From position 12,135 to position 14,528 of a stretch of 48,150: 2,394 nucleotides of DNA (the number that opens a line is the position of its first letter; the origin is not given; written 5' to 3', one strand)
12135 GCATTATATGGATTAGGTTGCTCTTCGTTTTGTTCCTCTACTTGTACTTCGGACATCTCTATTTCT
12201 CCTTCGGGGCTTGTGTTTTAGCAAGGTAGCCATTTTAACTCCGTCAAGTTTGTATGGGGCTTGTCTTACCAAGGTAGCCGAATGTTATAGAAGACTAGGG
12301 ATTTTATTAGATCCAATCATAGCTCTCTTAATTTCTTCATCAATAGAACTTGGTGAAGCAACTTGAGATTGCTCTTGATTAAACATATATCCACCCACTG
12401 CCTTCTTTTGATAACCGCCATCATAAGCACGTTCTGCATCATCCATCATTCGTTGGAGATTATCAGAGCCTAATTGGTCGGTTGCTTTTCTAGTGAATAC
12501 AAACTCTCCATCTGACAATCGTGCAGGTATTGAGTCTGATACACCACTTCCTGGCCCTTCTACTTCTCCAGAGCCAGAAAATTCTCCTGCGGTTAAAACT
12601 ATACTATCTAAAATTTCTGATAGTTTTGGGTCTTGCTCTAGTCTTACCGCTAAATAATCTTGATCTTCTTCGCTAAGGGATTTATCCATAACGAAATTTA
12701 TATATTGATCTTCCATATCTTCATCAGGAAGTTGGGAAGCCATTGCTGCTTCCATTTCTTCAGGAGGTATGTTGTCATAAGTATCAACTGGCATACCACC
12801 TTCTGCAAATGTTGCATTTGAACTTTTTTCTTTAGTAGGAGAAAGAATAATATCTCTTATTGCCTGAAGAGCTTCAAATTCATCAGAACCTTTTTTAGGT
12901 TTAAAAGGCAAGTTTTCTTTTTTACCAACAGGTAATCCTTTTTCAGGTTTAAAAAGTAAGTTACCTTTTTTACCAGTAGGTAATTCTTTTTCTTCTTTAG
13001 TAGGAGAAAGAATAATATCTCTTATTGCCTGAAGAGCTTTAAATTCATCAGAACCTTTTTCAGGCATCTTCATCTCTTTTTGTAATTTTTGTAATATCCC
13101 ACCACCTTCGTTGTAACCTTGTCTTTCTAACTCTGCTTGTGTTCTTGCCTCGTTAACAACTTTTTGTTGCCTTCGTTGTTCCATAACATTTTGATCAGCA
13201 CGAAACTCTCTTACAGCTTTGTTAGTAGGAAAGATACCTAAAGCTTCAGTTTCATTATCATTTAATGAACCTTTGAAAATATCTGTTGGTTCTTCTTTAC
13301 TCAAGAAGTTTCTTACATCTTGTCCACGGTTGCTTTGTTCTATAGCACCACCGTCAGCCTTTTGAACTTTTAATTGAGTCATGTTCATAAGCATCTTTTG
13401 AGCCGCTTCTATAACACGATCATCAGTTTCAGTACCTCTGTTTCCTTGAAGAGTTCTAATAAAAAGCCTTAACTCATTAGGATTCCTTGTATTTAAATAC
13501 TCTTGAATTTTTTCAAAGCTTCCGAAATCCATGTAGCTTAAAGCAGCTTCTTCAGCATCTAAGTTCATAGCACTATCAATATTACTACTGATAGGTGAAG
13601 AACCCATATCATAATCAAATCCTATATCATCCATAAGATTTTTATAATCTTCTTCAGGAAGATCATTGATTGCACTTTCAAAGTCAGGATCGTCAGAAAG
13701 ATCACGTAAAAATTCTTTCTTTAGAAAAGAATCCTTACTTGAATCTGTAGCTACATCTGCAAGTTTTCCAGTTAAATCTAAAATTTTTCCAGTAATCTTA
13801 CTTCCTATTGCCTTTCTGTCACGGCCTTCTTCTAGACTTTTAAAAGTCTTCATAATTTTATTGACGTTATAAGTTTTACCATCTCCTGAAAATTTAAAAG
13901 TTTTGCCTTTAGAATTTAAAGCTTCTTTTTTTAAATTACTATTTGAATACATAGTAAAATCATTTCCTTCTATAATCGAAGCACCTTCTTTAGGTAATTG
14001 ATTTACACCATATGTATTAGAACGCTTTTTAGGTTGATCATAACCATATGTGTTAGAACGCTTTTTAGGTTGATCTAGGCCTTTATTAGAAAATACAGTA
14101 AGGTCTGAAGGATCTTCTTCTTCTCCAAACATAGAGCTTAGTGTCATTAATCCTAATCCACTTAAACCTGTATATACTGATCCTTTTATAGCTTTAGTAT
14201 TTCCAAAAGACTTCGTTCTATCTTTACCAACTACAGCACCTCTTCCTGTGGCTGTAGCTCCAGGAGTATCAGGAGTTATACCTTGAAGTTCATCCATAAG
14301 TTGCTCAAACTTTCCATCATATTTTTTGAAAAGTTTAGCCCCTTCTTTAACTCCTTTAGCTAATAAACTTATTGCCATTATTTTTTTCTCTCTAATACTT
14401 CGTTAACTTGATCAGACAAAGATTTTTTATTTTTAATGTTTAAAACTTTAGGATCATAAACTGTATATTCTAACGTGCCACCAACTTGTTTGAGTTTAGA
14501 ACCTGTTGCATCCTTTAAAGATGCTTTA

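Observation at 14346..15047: Portal-proximal gene cassette bracketed by ~65-nt junction repeats, with a 22-codon scar ORF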

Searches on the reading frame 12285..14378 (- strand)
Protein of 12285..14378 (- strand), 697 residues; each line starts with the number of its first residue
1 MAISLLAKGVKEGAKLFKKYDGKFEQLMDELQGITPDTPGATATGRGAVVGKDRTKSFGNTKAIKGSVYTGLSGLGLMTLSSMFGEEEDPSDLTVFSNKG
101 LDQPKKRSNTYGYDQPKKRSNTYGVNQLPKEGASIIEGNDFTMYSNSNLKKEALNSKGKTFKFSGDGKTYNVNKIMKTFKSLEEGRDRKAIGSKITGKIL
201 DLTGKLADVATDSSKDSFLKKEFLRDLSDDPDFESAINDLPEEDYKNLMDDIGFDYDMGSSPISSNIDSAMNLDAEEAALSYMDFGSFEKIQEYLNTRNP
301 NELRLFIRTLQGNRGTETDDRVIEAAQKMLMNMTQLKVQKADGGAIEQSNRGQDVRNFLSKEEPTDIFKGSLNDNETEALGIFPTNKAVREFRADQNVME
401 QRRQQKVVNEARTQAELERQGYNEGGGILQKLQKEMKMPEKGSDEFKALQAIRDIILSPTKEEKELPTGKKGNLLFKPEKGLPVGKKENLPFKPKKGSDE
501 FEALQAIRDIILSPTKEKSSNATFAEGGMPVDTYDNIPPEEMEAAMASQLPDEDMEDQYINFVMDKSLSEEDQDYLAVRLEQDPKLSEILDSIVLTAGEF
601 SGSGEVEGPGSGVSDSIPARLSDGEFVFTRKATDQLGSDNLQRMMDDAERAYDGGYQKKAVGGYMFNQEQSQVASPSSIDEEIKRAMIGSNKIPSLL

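Call 8: search_protein_families(library=pfam, proteins=[window:12285-14378:-], max_evalue=0.01)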
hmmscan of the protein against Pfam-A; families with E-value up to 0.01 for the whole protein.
window:12285-14378:- (697 aa): 0 families

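Call 9: search_protein_families(library=phrogs, proteins=[window:12285-14378:-], max_evalue=0.01)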
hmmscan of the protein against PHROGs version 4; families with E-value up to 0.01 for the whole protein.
window:12285-14378:- (697 aa): 9 families
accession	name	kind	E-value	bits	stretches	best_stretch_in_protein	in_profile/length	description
phrog_3547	-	tail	1.5e-07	30.6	1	524-666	897-1025/1767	tail length tape measure protein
phrog_6090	-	tail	8.1e-07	28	1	595-658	1092-1156/1853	tail length tape measure protein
phrog_25241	-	tail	1.3e-06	28.3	1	595-635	673-713/810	tail length tape measure protein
phrog_17300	-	tail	5.3e-06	26.1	1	599-640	774-814/900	tail length tape measure protein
phrog_13338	-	unknown function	1.1e-05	24.8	1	597-644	780-827/903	-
phrog_5448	-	tail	7.6e-05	20.7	1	599-663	2282-2343/3103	tail length tape measure protein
phrog_971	-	lysis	8.2e-05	22.4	1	599-670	794-868/1338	endolysin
phrog_11341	-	unknown function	0.00039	20.3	1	602-647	14-59/678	-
phrog_37298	-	unknown function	0.0018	17.3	1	597-635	981-1019/1088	-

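Call 36: find_encoding_contigs(protein=window:12285-14378:-, flank=3000, max_places=10)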
Protein window:12285-14378:- (697 aa): 6 contigs read that carry it; 2 places shown.
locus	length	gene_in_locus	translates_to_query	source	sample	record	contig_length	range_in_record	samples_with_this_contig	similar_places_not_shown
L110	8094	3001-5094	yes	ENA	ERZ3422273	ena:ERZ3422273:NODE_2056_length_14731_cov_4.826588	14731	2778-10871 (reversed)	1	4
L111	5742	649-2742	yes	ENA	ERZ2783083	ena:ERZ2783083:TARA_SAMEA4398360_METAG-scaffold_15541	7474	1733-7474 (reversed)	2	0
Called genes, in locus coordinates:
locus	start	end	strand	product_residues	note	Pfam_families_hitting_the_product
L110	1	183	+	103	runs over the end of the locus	-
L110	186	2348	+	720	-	PF23899:SU10_portal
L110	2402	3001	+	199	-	PF18760:ART-PolyVal (faint)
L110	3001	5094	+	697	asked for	-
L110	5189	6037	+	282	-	-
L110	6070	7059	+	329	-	PF25209:Phage_capsid_4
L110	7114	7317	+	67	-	-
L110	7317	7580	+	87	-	-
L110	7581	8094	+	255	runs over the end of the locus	PF24175:SU10_adaptor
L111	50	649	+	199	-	PF18760:ART-PolyVal (faint)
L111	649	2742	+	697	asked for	-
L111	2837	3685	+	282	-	-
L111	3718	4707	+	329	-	-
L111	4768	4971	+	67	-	-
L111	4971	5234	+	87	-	-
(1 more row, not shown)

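Call 38: find_related_loci(query=window:12285-14378:-, collection=viral_contigs, flank=3500)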
Query window:12285-14378:- (697 aa) in viral_contigs; peptide patterns used: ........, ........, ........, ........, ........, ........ (x = any residue, [..] = any of these).
2 stretches matched a pattern, but none encodes a relative of the query by tblastn (E <= 1e-3).

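Call 62: search_protein_families(library=padloc, proteins=[window:12285-14378:-], max_evalue=0.01)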
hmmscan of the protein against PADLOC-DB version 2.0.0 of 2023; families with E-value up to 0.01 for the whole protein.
window:12285-14378:- (697 aa): 0 families

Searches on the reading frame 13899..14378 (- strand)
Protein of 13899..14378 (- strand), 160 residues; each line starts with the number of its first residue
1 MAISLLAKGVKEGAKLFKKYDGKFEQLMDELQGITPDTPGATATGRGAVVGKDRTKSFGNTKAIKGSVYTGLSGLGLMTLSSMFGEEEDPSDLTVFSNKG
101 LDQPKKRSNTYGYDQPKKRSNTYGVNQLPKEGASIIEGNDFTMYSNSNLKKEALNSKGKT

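Call 84: find_homologous_proteins(query=window:13899-14378:-, max_evalue=0.001)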
Query window:13899-14378:- (160 aa): 2 proteins with E <= 0.001 among 43 candidates.
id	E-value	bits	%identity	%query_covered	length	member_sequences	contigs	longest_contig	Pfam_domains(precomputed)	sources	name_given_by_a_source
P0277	6.1e-27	112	59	68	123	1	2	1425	-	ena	-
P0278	1.8e-21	95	60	53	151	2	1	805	-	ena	-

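Call 86: find_encoding_contigs(protein=P0277, flank=2000, max_places=3)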
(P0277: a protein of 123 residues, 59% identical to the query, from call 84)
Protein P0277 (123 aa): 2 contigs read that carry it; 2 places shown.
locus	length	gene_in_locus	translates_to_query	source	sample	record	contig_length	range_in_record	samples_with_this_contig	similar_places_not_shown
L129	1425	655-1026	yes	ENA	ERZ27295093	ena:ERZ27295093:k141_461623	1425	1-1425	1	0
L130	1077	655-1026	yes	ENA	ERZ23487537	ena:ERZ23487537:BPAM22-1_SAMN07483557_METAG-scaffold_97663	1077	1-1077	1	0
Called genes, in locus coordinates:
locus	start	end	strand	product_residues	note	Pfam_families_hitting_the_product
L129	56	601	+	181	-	-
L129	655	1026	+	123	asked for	-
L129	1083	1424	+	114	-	?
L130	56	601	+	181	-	-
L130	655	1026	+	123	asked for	-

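Call 87: find_encoding_contigs(protein=P0278, flank=2000, max_places=3)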
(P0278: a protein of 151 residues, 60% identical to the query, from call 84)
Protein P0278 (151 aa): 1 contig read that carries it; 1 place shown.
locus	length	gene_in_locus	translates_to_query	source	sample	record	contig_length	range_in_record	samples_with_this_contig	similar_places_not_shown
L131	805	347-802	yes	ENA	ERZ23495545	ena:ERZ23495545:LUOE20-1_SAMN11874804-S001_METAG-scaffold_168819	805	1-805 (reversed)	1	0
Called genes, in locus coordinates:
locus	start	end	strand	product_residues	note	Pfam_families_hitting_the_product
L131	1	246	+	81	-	?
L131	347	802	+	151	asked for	-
